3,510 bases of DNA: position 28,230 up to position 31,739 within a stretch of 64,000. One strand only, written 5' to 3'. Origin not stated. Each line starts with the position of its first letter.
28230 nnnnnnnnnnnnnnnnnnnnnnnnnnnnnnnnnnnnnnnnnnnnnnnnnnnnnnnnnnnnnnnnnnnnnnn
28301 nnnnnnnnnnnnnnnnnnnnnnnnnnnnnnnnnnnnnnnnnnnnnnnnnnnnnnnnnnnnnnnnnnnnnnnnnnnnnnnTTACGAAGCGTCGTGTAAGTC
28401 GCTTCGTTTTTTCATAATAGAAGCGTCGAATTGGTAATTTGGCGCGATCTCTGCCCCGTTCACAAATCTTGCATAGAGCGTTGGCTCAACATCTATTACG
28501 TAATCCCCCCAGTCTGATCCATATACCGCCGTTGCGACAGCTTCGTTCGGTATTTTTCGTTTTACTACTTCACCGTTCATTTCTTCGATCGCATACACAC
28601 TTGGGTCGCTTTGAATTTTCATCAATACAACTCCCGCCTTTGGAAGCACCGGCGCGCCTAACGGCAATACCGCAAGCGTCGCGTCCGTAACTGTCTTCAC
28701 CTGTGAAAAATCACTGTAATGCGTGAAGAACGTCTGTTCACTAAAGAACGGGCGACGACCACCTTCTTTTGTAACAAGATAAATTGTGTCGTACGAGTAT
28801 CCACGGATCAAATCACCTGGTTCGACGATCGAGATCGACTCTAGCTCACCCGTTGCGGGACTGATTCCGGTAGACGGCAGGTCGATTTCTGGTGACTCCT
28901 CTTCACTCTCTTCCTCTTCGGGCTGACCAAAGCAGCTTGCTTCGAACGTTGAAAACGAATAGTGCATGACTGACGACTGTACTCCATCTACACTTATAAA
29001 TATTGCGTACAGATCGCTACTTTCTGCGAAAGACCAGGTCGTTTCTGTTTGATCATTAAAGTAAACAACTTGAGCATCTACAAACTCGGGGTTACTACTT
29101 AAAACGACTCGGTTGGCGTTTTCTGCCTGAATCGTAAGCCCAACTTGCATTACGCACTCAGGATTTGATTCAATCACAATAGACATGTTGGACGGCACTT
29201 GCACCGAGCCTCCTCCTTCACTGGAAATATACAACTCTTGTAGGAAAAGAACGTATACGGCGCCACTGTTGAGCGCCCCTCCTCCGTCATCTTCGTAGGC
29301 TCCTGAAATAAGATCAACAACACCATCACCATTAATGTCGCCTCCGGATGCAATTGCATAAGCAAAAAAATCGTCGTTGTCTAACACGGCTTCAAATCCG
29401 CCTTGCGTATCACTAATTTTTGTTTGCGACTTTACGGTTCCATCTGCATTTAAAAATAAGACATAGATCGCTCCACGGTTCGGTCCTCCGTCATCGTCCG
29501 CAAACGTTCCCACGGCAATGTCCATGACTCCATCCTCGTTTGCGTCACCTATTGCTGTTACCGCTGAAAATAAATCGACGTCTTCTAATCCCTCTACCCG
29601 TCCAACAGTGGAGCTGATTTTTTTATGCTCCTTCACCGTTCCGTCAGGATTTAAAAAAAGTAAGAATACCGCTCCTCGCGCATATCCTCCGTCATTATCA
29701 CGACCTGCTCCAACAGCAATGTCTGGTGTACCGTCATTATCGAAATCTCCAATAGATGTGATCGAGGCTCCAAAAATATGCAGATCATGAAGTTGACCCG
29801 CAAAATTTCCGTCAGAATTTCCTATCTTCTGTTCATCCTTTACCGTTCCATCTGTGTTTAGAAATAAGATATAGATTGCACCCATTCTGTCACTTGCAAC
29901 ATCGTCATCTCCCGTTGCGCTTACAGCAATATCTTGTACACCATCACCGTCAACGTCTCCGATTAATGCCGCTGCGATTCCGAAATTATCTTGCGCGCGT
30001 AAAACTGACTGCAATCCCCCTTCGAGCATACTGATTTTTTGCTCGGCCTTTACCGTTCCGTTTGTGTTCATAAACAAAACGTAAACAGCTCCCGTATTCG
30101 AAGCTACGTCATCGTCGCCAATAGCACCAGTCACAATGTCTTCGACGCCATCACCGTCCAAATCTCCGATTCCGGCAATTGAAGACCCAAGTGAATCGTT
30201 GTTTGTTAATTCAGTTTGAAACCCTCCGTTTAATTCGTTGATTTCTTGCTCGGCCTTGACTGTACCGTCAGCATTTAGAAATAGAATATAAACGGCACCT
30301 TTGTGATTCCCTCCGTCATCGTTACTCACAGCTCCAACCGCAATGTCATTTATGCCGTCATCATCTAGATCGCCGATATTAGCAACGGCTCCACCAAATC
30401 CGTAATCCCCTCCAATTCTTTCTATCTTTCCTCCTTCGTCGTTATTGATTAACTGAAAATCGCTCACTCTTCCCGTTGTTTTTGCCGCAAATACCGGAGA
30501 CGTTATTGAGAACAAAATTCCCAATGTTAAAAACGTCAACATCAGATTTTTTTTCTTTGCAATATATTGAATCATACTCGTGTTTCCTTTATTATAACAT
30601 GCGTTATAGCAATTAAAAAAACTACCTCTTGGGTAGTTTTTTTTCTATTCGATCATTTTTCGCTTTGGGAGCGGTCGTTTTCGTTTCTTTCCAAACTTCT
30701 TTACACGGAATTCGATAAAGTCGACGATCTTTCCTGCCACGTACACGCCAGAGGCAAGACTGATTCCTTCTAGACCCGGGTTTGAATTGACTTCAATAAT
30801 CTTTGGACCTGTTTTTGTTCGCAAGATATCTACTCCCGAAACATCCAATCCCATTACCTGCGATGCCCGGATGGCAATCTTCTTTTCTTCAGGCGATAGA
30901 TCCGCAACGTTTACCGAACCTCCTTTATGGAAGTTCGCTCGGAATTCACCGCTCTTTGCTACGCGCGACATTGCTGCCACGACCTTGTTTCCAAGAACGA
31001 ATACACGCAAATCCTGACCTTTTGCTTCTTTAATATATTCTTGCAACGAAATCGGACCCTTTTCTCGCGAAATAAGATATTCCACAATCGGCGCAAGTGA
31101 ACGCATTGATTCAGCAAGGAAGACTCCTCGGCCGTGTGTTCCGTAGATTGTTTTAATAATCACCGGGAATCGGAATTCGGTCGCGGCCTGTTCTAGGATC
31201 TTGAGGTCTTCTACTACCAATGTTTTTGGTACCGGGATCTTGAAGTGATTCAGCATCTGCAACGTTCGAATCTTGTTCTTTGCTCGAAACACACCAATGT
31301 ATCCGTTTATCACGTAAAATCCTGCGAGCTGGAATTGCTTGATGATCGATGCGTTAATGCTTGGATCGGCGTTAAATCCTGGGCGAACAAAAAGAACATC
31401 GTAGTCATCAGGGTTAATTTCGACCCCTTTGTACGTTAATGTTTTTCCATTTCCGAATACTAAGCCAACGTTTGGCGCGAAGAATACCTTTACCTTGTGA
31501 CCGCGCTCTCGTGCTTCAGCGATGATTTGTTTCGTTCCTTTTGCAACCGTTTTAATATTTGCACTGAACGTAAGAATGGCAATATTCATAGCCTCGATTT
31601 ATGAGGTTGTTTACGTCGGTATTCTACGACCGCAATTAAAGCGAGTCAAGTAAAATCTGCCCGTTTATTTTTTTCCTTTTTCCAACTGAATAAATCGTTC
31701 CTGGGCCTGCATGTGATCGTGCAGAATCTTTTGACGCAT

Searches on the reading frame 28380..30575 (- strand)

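Call 38: search_protein_families(library=pfam, proteins=[window:28380-30575:-], max_evalue=0.00001)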
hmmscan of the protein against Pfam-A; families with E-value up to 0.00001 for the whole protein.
window:28380-30575:- (731 aa): 3 families
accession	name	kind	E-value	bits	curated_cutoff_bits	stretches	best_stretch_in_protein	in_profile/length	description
PF01839.29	FG-GAP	-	1.1e-25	89.5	22.1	0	269-306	2-37/37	FG-GAP repeat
PF13517.12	FG-GAP_3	-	3.6e-13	50.3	26.9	0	277-355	1-61/61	FG-GAP-like repeat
PF14312.12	FG-GAP_2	-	6.4e-11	42.7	23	0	126-166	15-48/49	FG-GAP repeat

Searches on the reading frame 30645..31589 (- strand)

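Call 38: search_protein_families(library=pfam, proteins=[window:30645-31589:-], max_evalue=0.00001)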
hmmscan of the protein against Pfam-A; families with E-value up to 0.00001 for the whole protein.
window:30645-31589:- (314 aa): 5 families
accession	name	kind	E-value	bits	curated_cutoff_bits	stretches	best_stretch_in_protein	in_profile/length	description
PF08443.16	RimK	-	4.3e-56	189.9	21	1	103-292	1-188/188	RimK-like ATP-grasp domain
PF02955.21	GSH-S_ATP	-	2.2e-22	79.8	23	1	114-268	6-160/175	Prokaryotic glutathione synthetase, ATP-grasp domain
PF14397.11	ATPgrasp_ST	-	1.5e-10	41.2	31.4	0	237-281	220-266/278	Sugar-transfer associated ATP-grasp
PF02655.19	ATP-grasp_3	-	2.2e-09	38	23.2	1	103-269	1-155/160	ATP-grasp domain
PF07478.18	Dala_Dala_lig_C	-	1.6e-06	28.3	24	1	127-279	23-184/204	D-ala D-ala ligase C-terminus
